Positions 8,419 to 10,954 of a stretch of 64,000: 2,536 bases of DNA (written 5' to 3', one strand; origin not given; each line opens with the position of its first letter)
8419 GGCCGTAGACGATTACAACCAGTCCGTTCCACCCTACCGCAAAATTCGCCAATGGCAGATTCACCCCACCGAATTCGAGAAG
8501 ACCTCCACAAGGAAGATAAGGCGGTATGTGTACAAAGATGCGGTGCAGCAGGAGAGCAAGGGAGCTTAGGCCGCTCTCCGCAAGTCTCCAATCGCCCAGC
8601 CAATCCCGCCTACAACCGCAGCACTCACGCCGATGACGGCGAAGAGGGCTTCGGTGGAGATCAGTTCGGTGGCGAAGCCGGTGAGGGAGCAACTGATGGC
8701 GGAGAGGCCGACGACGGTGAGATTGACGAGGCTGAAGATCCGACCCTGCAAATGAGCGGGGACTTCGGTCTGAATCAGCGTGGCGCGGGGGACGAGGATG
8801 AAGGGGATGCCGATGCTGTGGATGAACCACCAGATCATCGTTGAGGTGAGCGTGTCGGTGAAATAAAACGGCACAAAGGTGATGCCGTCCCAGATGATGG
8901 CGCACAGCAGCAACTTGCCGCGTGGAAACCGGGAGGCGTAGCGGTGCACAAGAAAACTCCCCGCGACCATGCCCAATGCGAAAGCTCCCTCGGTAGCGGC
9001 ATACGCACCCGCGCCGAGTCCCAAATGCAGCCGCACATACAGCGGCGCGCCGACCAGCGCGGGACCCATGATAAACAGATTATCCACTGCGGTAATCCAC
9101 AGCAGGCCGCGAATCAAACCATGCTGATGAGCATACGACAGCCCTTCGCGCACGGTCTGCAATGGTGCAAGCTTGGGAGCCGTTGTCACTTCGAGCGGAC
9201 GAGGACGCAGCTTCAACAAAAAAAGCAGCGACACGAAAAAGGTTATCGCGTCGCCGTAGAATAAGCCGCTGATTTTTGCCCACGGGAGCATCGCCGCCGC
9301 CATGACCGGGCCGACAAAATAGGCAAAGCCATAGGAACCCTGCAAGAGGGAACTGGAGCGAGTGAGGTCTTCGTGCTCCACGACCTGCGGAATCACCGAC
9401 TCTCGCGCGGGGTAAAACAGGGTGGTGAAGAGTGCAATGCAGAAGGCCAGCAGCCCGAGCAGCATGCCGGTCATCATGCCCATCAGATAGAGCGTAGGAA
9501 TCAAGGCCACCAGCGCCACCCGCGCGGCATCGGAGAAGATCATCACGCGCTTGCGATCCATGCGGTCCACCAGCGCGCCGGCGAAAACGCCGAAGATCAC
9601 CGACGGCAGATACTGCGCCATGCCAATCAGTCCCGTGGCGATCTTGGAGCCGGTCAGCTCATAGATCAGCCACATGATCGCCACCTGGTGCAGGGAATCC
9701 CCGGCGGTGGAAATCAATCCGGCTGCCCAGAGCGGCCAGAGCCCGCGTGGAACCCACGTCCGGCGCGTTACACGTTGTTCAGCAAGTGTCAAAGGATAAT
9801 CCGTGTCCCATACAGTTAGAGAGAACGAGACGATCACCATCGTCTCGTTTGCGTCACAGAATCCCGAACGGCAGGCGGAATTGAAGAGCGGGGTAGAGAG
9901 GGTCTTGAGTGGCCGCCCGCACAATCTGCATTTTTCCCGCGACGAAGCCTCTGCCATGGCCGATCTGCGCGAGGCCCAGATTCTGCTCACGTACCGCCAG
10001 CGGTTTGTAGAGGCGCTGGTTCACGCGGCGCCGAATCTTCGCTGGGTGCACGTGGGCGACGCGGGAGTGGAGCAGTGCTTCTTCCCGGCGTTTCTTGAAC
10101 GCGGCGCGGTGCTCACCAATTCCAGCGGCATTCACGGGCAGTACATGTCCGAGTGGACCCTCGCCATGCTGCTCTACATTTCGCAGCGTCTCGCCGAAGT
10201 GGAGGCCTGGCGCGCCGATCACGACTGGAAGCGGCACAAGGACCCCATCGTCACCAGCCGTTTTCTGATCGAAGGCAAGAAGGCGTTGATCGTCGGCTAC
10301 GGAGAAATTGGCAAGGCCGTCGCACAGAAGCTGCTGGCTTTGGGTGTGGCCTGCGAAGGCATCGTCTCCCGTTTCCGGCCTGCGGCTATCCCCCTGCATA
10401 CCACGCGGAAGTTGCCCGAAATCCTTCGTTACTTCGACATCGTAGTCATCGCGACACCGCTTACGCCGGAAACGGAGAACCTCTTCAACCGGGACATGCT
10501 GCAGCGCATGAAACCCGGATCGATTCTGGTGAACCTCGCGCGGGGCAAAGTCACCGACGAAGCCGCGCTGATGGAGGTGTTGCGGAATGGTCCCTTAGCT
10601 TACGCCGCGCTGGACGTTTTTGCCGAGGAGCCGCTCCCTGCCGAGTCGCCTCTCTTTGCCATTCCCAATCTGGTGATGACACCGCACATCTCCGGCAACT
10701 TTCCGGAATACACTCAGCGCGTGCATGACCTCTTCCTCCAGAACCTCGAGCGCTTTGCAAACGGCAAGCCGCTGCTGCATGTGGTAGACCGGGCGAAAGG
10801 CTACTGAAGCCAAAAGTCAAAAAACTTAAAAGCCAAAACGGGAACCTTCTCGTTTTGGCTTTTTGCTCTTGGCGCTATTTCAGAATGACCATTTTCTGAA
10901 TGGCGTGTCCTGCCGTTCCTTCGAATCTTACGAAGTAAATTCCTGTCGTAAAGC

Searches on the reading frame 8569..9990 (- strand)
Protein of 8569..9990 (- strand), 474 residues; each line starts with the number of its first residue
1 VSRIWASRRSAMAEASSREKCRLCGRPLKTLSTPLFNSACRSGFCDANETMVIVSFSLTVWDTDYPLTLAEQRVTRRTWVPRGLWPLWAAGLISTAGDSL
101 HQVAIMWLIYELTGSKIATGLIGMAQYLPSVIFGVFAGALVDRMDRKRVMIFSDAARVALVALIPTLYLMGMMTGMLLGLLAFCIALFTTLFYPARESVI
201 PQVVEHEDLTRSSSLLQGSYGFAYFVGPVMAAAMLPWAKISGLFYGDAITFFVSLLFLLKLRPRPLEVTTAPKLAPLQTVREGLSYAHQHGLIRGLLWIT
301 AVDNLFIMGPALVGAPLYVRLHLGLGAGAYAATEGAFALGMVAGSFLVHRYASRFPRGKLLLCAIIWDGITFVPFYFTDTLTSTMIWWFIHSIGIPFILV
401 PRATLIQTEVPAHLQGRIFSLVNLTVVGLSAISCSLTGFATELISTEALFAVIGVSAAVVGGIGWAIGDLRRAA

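Call 36: search_protein_families(library=pfam, proteins=[window:8569-9990:-], max_evalue=0.001)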
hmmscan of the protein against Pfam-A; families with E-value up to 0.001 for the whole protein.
window:8569-9990:- (474 aa): 3 families
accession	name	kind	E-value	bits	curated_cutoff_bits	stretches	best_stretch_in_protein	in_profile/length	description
PF07690.21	MFS_1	-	2.5e-35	122.5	33.4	2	87-432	1-344/347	Major Facilitator Superfamily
PF05977.19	MFS_3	-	3.7e-26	92.1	27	1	87-447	15-373/524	Transmembrane secretion effector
PF05631.20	MFS_5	-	0.00066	19.1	25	0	94-232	46-176/356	Sugar-tranasporters, 12 TM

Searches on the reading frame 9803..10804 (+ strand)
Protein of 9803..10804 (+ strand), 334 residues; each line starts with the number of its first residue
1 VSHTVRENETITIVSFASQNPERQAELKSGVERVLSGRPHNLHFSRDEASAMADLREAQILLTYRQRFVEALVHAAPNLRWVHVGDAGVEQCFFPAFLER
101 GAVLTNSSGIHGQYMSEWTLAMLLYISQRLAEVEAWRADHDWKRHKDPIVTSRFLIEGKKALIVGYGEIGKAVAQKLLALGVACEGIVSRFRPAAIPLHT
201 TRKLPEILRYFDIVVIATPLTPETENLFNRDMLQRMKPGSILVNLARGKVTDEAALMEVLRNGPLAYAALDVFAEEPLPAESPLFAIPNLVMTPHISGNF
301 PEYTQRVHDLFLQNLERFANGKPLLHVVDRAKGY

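Call 36: search_protein_families(library=pfam, proteins=[window:9803-10804:+], max_evalue=0.001)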
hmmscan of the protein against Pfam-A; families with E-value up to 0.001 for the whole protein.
window:9803-10804:+ (334 aa): 5 families
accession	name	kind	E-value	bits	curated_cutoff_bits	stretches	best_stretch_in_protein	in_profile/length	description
PF02826.25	2-Hacid_dh_C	-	1e-47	162.3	25.1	1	120-297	1-178/178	D-isomer specific 2-hydroxyacid dehydrogenase, NAD binding domain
PF00670.27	AdoHcyase_NAD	-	3.5e-07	30.9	27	1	152-247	17-111/162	S-adenosyl-L-homocysteine hydrolase, NAD binding domain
PF00389.36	2-Hacid_dh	-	3.8e-07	30.3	24.6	1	41-328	26-133/134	D-isomer specific 2-hydroxyacid dehydrogenase, catalytic domain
PF01488.26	Shikimate_DH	-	0.00013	22.5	24.3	1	156-238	10-100/138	Shikimate / quinate 5-dehydrogenase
PF13241.12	NAD_binding_7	-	0.00071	20.6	22.1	0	156-244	5-90/104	Putative NAD(P)-binding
